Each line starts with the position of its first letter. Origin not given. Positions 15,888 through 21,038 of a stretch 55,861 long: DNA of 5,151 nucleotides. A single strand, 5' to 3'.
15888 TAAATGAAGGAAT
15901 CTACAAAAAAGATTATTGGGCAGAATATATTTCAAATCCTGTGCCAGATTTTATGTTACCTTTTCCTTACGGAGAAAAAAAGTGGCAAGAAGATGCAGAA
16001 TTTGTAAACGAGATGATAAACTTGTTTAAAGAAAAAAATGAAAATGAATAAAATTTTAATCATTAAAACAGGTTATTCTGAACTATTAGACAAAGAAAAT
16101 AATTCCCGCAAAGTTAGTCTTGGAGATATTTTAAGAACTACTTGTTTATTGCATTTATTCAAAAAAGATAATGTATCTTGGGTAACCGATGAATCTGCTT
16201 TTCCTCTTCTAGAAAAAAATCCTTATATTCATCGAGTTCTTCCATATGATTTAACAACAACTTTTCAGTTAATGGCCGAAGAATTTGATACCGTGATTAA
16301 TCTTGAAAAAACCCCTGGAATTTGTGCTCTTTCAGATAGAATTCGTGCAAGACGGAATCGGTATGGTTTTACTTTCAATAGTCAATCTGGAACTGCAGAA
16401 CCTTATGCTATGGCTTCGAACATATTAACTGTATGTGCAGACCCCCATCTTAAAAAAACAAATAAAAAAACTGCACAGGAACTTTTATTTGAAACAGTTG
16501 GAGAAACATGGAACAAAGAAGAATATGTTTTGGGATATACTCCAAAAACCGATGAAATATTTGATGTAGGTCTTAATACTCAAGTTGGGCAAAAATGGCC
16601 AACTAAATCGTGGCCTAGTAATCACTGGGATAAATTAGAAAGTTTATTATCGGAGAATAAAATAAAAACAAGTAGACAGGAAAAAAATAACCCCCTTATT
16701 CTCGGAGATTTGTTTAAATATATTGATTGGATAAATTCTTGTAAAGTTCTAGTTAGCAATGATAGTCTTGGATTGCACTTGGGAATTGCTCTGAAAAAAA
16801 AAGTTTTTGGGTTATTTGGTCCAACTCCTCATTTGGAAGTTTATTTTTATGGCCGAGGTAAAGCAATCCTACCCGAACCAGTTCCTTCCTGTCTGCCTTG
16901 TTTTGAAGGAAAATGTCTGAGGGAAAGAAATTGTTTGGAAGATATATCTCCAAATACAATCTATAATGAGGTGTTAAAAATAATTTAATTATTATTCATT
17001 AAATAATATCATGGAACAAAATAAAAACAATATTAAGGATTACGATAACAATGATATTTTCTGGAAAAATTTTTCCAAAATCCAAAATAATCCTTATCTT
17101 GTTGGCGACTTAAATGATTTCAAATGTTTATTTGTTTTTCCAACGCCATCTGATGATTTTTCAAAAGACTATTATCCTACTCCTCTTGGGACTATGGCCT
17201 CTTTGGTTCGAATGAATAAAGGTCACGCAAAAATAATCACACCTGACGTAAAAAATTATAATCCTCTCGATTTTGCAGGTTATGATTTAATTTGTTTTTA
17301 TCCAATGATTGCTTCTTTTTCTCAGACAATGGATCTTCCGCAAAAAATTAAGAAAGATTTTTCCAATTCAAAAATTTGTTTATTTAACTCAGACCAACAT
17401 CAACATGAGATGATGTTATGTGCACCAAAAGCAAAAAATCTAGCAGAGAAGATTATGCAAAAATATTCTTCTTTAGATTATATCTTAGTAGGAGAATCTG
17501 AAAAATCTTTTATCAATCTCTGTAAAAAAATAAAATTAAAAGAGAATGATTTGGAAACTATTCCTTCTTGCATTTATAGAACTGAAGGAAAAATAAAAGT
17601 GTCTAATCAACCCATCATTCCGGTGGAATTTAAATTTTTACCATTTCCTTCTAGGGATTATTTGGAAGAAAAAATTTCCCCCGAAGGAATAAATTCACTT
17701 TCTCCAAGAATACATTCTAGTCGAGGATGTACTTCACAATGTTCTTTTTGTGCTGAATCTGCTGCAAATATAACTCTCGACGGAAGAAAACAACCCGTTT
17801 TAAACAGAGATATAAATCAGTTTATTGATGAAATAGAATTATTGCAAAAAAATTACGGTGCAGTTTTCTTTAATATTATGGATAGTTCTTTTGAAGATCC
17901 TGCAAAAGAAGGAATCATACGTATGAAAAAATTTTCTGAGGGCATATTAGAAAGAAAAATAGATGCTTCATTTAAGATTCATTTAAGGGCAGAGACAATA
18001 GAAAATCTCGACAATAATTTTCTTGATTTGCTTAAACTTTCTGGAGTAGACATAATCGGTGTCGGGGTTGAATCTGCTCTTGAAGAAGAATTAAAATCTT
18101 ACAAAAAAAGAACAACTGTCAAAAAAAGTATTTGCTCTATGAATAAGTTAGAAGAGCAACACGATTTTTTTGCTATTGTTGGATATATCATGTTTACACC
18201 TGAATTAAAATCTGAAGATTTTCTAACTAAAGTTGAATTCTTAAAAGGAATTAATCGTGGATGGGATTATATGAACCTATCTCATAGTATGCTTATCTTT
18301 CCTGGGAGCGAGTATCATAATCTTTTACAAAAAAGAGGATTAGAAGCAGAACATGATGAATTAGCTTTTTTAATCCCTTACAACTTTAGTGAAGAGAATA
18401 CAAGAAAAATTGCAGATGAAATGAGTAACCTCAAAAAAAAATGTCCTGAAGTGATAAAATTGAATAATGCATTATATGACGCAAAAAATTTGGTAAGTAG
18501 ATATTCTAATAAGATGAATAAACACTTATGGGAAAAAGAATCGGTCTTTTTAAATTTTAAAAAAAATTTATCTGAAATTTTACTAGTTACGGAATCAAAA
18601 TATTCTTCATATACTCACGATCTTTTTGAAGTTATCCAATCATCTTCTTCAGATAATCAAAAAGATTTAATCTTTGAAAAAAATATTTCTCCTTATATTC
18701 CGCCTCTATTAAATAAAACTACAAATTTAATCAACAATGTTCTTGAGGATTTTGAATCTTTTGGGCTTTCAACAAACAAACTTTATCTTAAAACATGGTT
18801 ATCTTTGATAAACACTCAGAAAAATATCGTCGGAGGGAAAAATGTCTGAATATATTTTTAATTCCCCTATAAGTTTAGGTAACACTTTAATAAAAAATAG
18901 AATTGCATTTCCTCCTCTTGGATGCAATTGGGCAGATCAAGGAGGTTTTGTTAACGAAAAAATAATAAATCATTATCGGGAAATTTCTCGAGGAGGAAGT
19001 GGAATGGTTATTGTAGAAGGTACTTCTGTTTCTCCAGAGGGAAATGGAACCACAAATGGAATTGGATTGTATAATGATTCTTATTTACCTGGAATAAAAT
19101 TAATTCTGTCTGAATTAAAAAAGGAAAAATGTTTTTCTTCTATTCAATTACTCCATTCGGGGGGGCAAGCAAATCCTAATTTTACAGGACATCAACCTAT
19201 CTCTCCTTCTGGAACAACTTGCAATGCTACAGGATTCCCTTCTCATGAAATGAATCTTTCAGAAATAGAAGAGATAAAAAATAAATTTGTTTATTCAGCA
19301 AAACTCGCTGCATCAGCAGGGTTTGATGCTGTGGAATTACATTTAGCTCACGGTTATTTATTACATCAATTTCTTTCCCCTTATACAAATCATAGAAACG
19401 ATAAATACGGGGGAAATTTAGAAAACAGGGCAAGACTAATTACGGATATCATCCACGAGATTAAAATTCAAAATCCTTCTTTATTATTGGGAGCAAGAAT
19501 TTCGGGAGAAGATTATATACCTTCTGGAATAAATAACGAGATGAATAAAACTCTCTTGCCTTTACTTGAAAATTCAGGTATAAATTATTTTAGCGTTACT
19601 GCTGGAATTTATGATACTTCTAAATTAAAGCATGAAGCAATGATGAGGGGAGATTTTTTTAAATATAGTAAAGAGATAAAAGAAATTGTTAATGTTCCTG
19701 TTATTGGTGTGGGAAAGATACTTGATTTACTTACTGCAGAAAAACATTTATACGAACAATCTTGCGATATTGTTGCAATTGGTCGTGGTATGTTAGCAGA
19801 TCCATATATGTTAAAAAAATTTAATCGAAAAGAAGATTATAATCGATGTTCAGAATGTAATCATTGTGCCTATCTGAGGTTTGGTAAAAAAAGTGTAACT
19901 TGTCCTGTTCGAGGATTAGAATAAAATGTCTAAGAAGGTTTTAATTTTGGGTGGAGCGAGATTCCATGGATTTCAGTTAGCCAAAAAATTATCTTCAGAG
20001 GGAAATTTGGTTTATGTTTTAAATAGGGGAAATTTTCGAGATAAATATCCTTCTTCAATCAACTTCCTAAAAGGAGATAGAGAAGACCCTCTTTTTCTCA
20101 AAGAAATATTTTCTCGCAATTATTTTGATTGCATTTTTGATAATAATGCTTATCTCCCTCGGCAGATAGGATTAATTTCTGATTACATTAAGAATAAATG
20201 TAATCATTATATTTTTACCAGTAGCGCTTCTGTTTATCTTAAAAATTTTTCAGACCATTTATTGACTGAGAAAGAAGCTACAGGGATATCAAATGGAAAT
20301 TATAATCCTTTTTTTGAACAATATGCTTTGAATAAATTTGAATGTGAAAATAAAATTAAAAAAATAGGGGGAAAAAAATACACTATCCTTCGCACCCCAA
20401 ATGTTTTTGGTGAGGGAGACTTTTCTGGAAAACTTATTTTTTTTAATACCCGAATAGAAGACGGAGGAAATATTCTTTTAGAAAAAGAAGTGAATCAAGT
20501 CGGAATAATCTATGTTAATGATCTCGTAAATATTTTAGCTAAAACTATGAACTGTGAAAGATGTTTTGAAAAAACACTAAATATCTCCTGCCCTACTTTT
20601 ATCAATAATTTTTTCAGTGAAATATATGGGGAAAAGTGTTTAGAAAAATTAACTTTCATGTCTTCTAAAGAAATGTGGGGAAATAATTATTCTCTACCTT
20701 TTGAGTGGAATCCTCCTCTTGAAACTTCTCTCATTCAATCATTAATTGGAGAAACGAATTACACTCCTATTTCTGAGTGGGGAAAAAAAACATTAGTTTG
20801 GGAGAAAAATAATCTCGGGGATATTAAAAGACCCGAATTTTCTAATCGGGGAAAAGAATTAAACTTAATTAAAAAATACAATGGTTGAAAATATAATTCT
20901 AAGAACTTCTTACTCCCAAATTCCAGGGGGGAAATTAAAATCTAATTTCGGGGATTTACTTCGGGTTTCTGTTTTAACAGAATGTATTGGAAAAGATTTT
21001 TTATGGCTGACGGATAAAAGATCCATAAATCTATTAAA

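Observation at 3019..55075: A ~52-kb archaeal glycosylation island carries twelve radical SAM enzymes and ends at aglB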

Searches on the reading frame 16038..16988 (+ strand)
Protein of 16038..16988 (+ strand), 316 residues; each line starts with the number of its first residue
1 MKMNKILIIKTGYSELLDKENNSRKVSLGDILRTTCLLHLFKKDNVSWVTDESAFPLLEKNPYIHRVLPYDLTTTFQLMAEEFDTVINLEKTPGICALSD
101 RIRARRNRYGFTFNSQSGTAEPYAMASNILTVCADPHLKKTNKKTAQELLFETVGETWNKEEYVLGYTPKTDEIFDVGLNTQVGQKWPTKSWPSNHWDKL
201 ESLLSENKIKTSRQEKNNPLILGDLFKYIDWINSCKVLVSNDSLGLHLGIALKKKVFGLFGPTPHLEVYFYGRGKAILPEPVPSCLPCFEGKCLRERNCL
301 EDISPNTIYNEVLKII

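Call 6: search_protein_families(library=pfam, proteins=[window:16038-16988:+], max_evalue=0.01)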
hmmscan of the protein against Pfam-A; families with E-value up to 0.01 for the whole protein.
window:16038-16988:+ (316 aa): 1 family
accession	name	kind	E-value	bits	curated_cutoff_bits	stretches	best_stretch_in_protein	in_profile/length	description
PF01075.23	Glyco_transf_9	-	9.3e-10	38.7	22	1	227-294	176-242/247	Glycosyltransferase family 9 (heptosyltransferase)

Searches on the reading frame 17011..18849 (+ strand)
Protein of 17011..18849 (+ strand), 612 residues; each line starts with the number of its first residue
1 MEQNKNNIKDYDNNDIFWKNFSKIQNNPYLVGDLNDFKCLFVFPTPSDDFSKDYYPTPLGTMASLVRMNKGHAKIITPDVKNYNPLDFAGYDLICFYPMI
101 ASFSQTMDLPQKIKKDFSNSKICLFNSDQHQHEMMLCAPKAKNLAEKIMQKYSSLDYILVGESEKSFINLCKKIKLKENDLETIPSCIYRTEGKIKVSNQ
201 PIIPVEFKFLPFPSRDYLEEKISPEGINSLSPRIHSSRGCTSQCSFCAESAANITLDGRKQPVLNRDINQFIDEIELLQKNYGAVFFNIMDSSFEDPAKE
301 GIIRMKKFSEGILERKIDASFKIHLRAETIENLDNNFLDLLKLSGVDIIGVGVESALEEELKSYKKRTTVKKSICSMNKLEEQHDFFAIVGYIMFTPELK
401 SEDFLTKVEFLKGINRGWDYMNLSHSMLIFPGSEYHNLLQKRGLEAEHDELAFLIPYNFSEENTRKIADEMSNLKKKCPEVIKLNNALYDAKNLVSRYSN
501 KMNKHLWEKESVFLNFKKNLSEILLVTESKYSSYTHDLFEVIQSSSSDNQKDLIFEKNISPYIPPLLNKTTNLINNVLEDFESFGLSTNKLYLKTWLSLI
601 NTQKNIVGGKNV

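Call 5: search_protein_families(library=pfam, proteins=[window:17011-18849:+], max_evalue=0.01)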
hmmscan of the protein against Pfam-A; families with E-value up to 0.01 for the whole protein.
window:17011-18849:+ (612 aa): 1 family
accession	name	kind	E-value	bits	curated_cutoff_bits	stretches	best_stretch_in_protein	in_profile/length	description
PF04055.27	Radical_SAM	-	1.5e-09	38.7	29.5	1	236-397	3-152/166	Radical SAM superfamily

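Call 12: search_protein_families(library=ncbifam, proteins=[window:17011-18849:+], max_evalue=0.001)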
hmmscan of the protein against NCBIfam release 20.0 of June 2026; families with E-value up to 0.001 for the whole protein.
window:17011-18849:+ (612 aa): 15 families
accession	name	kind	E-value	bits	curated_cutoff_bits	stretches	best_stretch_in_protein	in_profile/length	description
TIGR02026.1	BchE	equivalog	6.3e-20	71.5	481.35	1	147-406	108-357/497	magnesium-protoporphyrin IX monomethyl ester anaerobic oxidative cyclase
TIGR03975.1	rSAM_ocin_1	subfamily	2.3e-18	66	281.85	1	142-378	169-395/606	RiPP maturation radical SAM C-methyltransferase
TIGR04072.2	rSAM_ladder_B12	equivalog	1e-17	63.9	360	1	144-455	111-388/443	lipid biosynthesis B12-binding/radical SAM protein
TIGR04385.1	B12_rSAM_cofa1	equivalog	1.1e-16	61.1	450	1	143-397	111-347/438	B12 lower ligand biosynthesis radical SAM protein BzaD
NF040542.1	rSAM_RCCLKC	equivalog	2.1e-12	46.9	450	1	51-447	8-385/423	arsinothricin biosynthesis radical SAM protein ArsL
TIGR04190.1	B12_SAM_Ta0216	equivalog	8.6e-12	44.4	500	1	142-417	120-397/554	TIGR04190 family B12-binding domain/radical SAM domain protein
TIGR03471.1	HpnJ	equivalog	6.5e-11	41.8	577.6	1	54-448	32-396/472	hopanoid biosynthesis associated radical SAM protein HpnJ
NF050148.1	rSAM_ApyD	equivalog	3.8e-10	38.8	750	1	133-372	105-325/645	RiPP biosynthesis radical SAM protein ApyD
TIGR04014.1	B12_SAM_MJ_0865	equivalog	1.6e-09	37.1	360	1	129-415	65-337/434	methyl-coenzyme M reductase glutamine C-methyltransferase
TIGR04295.1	B12_rSAM_oligo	hypoth_equivalog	7.4e-09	34.8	400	1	134-370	104-318/422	TIGR04295 family B12-binding domain-containing radical SAM protein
TIGR04367.1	HpnR_B12_rSAM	equivalog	3.6e-08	32.4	650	1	145-378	104-318/490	hopanoid C-3 methylase HpnR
TIGR04013.1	B12_SAM_MJ_1487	hypoth_equivalog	5.1e-08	32.2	251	0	146-249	85-169/382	TIGR04013 family B12-binding domain/radical SAM domain-containing protein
TIGR04479.1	bcpD_PhpK_rSAM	subfamily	6.7e-08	31.3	600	1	147-383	164-379/504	PhpK family radical SAM P-methyltransferase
NF038361.1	rSAM_Sden_1168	equivalog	2.1e-06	26.6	575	1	91-378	141-416/560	Sden_1168 family B12-binding radical SAM P-methyltransferase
NF040546.1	rSAM_CUAEP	equivalog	0.00012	20.9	500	1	154-477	98-406/468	CUAEP/CCAEP-tail radical SAM (seleno)protein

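Call 65: search_solved_structures(query=window:17011-18849:+, max_evalue=0.01)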
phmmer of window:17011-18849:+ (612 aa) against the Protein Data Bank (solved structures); distinct sequences matched with E-value up to 0.01: 1.
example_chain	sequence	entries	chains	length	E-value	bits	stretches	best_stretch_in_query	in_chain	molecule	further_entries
5ul2_A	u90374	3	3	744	1.3e-07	33.7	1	146-412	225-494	OxsB protein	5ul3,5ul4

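Call 75: search_protein_families(library=padloc, proteins=[window:17011-18849:+], max_evalue=0.00001)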
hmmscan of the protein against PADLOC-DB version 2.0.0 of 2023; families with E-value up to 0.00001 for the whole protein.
window:17011-18849:+ (612 aa): 1 family
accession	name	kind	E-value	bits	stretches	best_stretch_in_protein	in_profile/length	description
PDLC04689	PDC-M51A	-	9.6e-11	39.1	1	129-412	97-350/420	-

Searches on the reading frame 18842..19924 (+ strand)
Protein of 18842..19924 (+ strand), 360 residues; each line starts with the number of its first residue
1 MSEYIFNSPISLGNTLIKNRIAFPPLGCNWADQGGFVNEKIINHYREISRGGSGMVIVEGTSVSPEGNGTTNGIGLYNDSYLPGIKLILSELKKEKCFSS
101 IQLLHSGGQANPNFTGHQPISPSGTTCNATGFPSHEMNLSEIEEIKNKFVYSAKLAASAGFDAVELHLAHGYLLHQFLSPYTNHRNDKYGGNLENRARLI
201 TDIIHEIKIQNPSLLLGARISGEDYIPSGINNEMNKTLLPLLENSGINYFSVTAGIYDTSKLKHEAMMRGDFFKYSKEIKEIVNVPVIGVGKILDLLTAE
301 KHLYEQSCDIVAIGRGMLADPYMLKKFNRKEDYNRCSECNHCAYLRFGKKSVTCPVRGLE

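Call 6: search_protein_families(library=pfam, proteins=[window:18842-19924:+], max_evalue=0.01)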
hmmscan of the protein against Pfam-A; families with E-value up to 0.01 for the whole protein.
window:18842-19924:+ (360 aa): 2 families
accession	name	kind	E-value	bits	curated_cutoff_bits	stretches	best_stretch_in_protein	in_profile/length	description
PF00724.26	Oxidored_FMN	-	2.2e-63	215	27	1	8-329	4-337/342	NADH:flavin oxidoreductase / NADH oxidase family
PF01207.24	Dus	-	1.4e-07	31.4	20.4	1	277-337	177-240/311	Dihydrouridine synthase (Dus)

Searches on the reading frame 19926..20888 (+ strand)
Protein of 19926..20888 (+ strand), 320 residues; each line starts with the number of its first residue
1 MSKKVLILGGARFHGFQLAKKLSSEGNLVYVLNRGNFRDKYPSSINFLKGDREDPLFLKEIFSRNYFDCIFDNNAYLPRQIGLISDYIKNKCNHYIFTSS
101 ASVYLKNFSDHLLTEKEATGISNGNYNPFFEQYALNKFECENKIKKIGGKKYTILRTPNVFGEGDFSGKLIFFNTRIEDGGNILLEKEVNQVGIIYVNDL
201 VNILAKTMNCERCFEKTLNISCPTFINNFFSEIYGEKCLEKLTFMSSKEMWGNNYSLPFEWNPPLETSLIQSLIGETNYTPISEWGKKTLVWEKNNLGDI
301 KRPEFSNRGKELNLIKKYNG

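Call 6: search_protein_families(library=pfam, proteins=[window:19926-20888:+], max_evalue=0.01)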
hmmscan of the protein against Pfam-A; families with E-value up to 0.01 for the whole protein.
window:19926-20888:+ (320 aa): 2 families
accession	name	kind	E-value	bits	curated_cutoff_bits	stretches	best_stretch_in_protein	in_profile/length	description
PF01370.27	Epimerase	-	1.9e-12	47.5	20.9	1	5-208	1-225/240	NAD dependent epimerase/dehydratase family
PF04321.23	RmlD_sub_bind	-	0.0091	15.5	27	0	132-164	124-155/287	RmlD substrate binding domain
